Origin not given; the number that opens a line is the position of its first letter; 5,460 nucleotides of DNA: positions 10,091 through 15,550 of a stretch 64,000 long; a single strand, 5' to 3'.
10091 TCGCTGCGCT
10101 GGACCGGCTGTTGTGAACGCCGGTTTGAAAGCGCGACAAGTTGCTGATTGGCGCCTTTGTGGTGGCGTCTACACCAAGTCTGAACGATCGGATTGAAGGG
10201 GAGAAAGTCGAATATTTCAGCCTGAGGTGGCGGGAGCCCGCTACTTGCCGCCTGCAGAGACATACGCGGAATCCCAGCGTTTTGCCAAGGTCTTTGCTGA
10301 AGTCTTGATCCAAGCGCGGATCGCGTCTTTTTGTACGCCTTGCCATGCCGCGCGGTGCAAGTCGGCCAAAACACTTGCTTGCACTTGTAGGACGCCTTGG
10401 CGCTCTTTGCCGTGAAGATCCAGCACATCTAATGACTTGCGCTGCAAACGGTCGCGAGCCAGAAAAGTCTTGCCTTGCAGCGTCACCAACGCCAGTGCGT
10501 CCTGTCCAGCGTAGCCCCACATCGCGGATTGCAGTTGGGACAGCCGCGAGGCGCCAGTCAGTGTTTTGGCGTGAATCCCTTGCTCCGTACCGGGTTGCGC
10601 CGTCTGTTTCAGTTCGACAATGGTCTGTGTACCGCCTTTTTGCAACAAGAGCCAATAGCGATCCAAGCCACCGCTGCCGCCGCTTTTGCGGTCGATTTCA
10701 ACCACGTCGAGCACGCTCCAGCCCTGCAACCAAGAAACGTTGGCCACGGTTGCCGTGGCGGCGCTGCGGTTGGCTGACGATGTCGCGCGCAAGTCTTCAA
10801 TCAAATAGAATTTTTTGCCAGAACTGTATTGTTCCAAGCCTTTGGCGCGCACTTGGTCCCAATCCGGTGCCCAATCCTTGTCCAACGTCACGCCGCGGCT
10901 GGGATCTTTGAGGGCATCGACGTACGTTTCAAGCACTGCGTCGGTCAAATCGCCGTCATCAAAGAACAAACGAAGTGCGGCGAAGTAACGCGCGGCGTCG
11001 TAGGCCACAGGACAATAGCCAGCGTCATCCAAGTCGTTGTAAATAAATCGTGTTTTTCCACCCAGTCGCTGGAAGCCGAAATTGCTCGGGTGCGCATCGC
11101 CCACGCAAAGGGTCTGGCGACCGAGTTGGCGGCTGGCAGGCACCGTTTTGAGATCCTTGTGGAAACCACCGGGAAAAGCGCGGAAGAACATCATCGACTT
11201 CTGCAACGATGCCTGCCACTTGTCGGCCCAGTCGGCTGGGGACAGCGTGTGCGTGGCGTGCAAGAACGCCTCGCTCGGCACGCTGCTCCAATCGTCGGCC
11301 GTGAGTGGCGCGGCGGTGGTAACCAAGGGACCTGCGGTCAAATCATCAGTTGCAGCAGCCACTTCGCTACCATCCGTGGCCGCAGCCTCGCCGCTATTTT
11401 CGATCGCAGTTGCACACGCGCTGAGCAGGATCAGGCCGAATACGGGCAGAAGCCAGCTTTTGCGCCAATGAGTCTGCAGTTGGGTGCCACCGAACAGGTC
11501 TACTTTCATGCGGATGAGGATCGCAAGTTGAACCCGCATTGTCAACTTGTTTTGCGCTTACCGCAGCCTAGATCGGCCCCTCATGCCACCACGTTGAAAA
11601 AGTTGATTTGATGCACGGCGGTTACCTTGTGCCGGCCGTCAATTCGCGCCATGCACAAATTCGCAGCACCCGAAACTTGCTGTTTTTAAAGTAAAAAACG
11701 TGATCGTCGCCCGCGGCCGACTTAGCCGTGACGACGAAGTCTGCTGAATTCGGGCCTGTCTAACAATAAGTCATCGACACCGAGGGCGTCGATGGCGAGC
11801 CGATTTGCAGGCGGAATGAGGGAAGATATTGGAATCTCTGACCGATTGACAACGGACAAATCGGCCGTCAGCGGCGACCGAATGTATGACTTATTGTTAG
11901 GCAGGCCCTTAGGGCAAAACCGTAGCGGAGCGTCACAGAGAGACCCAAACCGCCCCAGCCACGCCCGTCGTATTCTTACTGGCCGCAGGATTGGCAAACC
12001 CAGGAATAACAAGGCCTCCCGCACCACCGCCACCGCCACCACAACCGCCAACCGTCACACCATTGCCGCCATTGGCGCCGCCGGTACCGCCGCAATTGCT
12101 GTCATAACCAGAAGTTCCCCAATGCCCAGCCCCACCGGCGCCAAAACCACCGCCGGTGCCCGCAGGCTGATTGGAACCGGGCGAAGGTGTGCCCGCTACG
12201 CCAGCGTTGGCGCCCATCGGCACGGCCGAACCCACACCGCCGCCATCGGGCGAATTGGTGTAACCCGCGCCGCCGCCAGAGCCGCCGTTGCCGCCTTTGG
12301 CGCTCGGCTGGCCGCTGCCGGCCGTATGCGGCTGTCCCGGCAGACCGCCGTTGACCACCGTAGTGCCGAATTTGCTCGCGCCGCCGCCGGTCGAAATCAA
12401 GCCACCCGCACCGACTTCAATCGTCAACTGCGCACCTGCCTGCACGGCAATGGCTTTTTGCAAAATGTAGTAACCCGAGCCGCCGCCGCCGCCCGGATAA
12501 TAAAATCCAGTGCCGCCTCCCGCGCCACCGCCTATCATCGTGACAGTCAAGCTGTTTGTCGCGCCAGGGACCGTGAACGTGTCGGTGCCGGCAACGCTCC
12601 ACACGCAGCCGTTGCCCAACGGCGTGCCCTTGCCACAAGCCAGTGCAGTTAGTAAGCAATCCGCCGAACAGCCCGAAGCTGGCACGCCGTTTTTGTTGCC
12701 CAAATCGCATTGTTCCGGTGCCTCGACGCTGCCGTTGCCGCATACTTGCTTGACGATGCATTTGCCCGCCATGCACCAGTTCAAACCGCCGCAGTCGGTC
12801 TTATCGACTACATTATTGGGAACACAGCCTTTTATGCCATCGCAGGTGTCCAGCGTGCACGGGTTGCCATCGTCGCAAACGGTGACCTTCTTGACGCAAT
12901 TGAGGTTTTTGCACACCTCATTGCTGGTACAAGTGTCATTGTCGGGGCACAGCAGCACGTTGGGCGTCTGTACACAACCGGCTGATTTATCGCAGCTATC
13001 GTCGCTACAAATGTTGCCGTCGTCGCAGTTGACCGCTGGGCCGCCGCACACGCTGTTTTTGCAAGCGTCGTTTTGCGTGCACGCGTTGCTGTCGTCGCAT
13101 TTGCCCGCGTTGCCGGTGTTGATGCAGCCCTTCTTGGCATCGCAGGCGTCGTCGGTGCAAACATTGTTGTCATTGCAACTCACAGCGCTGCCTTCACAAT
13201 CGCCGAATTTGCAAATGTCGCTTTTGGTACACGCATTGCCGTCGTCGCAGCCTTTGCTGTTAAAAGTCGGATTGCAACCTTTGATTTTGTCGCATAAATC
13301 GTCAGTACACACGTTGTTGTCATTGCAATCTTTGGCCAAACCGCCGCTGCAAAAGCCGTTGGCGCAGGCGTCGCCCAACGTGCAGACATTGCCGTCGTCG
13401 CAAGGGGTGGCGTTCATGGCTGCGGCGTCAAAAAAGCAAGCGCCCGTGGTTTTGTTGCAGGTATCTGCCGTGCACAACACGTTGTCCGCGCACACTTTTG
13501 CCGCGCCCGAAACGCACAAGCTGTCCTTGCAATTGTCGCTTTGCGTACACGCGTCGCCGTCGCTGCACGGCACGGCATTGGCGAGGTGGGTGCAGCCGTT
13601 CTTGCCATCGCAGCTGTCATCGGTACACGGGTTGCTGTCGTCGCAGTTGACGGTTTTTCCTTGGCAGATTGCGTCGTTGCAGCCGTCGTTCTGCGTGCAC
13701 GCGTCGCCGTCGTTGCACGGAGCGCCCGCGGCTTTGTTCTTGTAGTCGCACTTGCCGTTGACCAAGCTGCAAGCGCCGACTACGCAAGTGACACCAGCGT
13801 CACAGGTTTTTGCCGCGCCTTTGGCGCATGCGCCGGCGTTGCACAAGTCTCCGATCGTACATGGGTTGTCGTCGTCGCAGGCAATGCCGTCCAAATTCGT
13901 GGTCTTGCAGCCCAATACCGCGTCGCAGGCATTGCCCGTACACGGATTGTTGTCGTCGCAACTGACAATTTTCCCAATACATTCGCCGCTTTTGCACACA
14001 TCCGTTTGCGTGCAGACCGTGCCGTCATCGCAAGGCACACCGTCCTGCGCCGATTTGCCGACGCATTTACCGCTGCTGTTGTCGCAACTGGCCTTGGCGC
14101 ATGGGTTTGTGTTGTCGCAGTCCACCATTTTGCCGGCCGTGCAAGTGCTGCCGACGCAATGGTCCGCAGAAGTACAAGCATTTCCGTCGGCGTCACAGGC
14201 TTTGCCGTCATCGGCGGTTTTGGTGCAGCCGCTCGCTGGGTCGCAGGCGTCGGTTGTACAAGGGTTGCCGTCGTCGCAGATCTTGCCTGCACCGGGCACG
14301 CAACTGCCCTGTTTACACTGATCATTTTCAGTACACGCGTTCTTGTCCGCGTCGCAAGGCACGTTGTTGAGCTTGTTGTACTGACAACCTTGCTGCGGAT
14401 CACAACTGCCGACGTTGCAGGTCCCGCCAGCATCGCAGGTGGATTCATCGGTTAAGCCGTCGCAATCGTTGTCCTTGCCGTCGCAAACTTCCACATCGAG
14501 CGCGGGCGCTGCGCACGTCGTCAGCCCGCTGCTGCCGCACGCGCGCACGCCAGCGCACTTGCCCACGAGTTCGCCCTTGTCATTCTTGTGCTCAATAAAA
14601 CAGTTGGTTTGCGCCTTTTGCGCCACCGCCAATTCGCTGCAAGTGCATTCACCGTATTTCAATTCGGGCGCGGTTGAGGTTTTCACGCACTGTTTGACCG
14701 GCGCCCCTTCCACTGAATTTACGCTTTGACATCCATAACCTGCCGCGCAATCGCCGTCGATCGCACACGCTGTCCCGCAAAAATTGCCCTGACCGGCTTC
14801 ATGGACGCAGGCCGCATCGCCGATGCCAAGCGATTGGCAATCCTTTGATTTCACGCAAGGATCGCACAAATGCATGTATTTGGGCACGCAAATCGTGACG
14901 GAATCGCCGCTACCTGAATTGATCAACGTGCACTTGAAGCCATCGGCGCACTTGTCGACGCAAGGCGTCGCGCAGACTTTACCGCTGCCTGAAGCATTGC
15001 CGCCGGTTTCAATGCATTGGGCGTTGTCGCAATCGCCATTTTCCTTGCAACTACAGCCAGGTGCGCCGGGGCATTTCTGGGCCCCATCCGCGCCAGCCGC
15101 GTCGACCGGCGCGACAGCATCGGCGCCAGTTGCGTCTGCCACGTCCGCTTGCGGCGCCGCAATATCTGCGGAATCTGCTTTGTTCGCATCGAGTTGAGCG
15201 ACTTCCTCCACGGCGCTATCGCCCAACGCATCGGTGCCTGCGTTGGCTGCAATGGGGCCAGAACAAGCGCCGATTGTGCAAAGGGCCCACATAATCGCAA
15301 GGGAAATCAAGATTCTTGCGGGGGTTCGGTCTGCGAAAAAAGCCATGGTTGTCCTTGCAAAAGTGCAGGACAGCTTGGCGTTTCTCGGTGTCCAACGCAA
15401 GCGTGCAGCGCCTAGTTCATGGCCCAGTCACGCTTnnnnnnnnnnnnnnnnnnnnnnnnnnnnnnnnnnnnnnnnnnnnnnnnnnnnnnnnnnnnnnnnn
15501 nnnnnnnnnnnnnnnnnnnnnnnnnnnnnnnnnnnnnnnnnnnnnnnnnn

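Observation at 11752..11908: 157-bp element with 22-bp terminal inverted repeats, present twice, always just 3' of a gene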

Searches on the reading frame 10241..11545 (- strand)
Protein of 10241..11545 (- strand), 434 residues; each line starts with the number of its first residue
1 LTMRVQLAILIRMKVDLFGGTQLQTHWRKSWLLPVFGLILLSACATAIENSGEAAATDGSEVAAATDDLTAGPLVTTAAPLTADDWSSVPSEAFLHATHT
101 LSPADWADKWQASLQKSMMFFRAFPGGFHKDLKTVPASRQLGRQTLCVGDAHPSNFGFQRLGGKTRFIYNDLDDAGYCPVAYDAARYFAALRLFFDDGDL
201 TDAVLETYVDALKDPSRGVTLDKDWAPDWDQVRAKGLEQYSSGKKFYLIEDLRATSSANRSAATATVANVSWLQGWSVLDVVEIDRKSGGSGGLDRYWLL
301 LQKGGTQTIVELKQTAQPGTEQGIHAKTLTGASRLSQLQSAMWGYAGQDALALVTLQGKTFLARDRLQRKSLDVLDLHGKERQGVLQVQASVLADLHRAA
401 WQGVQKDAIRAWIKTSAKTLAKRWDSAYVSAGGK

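Call 10: search_protein_families(library=pfam, proteins=[window:10241-11545:-])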
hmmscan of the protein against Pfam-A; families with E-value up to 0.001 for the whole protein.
window:10241-11545:- (434 aa): 1 family
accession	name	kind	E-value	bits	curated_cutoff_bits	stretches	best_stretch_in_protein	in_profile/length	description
PF10009.15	DUF2252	-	2.2e-12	47.2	22.3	1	118-205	18-103/392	Uncharacterized protein conserved in bacteria (DUF2252)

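Call 36: find_encoding_contigs(protein=window:10241-11545:-, flank=10000, max_places=10)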
Protein window:10241-11545:- (434 aa): no gene with exactly this product is on record in the collection.

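Call 39: list_cluster_members(proteins=[window:10241-11539:-, window:10241-11509:-, window:61583-63304:+, window:61526-63304:+, window:5525-7228:+, window:11933-15346:-, window:11933-15292:-, window:25725-26246:+, window:15436-16293:-, window:61547-63304:+])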
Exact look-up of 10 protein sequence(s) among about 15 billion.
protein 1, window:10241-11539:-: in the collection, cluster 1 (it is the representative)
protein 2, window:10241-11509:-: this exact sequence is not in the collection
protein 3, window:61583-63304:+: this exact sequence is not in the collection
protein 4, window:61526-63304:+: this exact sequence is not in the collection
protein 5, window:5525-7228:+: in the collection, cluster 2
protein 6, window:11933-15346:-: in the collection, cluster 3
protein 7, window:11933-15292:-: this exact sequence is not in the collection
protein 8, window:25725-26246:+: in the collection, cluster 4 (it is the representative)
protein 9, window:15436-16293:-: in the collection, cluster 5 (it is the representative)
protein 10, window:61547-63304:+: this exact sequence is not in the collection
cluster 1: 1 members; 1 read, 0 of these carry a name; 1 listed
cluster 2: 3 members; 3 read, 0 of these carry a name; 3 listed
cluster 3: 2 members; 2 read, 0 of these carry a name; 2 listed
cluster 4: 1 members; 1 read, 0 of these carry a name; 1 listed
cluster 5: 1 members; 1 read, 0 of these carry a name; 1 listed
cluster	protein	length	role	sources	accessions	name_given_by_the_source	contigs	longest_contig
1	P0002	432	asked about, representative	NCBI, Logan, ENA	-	-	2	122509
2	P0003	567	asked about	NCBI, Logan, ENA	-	-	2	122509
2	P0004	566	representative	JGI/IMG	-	-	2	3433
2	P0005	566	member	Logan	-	-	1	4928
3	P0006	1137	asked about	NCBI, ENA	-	-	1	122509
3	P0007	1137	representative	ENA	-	-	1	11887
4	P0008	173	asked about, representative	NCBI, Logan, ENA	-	-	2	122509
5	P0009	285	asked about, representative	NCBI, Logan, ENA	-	-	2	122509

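Call 40: find_encoding_contigs(protein=P0007, flank=10000, max_places=10)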
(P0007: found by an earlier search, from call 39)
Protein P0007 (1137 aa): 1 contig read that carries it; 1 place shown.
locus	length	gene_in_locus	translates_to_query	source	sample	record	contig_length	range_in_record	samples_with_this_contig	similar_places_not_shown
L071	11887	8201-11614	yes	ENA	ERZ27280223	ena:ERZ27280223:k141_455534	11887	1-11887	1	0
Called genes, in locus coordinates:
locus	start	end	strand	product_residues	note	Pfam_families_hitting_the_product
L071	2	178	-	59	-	?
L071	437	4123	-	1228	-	PF01839:FG-GAP (faint), PF13360:PQQ_2 (faint), PF13517:FG-GAP_3 (weak), PF25292:Beta-prop_CGLA (faint)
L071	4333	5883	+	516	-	-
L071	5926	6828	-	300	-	-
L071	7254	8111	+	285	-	PF00106:adh_short, PF08659:KR (weak), PF13561:adh_short_C2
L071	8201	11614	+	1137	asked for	PF00526:Dicty_CTDC (weak), PF21722:Gly_rich_2 (weak)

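Call 41: find_encoding_contigs(protein=window:10241-11539:-, flank=10000, max_places=10)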
Protein window:10241-11539:- (432 aa): 4 contigs read that carry it; 3 places shown.
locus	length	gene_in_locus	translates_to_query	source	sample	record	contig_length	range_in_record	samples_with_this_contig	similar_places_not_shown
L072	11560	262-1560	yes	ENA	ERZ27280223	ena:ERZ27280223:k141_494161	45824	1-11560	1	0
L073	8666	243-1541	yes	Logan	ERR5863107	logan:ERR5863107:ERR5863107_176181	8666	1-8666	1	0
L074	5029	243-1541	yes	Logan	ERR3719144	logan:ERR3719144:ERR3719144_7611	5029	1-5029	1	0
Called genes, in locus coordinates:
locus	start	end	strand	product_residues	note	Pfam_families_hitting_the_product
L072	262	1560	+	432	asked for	PF10009:DUF2252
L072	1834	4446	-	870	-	-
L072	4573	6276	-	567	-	PF00266:Aminotran_5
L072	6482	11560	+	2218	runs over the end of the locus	PF11617:Cu-binding_MopE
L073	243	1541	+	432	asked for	PF10009:DUF2252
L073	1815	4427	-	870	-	-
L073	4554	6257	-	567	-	PF00266:Aminotran_5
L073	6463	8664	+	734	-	?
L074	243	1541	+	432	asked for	PF10009:DUF2252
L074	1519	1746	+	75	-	-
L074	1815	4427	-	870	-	-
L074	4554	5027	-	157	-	?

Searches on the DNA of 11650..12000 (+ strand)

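Call 33: search_rna_families(source=window, start=11650, end=12000, threshold=evalue, max_evalue=10)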
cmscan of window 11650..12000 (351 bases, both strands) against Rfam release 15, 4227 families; matches with E-value up to 10: 0.
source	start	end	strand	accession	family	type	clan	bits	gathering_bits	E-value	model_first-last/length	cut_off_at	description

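Call 50: search_dna_similar(query=window:11740-11920:+, collection=plasmids, mode=distant, max_evalue=1)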
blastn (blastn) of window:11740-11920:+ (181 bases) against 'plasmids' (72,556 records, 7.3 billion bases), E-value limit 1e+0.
Records with a match: 1; places in all: 1; records where one place covers at least 80% of the query: 0.
Best place of each record, by identity: >=99% 1.
By first word of the organism name: Streptomyces 1.
By predicted mobility (MOB-suite, as given by PLSDB): mobilizable 1.
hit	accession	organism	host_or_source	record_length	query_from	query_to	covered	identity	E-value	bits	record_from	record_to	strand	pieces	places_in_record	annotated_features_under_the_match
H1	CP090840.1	Streptomyces viridifaciens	Whole organism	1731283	42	63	12%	100.0%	5e-1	41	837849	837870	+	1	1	glycoside hydrolase family 15 protein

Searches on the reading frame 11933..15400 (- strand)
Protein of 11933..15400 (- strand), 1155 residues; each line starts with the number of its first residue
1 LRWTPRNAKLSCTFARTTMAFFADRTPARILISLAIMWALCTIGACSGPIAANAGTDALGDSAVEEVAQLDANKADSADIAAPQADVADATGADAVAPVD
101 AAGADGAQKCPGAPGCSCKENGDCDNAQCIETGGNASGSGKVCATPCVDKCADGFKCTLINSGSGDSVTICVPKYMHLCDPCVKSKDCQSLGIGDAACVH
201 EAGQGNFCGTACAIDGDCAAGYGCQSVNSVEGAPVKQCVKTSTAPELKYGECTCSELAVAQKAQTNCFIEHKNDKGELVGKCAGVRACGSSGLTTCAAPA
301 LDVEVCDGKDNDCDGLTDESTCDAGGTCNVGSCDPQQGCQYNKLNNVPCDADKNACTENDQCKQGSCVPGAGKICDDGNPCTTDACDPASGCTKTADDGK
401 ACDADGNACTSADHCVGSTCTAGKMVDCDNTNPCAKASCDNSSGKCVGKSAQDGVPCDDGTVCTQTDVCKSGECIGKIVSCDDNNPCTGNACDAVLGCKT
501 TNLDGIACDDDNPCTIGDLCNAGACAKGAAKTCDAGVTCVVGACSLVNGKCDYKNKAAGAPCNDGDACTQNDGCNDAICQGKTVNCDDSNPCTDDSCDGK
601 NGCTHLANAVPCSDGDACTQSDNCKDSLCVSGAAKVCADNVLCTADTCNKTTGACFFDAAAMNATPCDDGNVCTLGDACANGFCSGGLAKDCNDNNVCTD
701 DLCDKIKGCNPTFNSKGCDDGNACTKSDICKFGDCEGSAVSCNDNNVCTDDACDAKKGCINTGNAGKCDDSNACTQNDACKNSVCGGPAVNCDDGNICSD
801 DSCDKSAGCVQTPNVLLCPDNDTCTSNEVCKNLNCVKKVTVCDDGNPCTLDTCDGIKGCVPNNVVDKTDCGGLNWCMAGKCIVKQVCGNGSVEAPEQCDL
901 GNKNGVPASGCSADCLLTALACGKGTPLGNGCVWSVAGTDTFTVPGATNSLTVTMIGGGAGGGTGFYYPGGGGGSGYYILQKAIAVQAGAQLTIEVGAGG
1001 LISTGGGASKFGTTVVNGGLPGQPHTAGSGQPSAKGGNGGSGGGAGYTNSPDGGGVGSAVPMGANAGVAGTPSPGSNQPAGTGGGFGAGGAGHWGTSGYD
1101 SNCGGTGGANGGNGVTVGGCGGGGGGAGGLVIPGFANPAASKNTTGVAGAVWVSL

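Call 10: search_protein_families(library=pfam, proteins=[window:11933-15400:-])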
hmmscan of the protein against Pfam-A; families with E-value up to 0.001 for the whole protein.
window:11933-15400:- (1155 aa): 2 families
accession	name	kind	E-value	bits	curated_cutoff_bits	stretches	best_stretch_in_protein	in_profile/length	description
PF00526.23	Dicty_CTDC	-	9.2e-20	70.6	27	5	375-395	2-22/24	Dictyostelium (slime mold) repeat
PF21722.4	Gly_rich_2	-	2.8e-06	28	24.3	1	937-1154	3-224/226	Glycine-rich domain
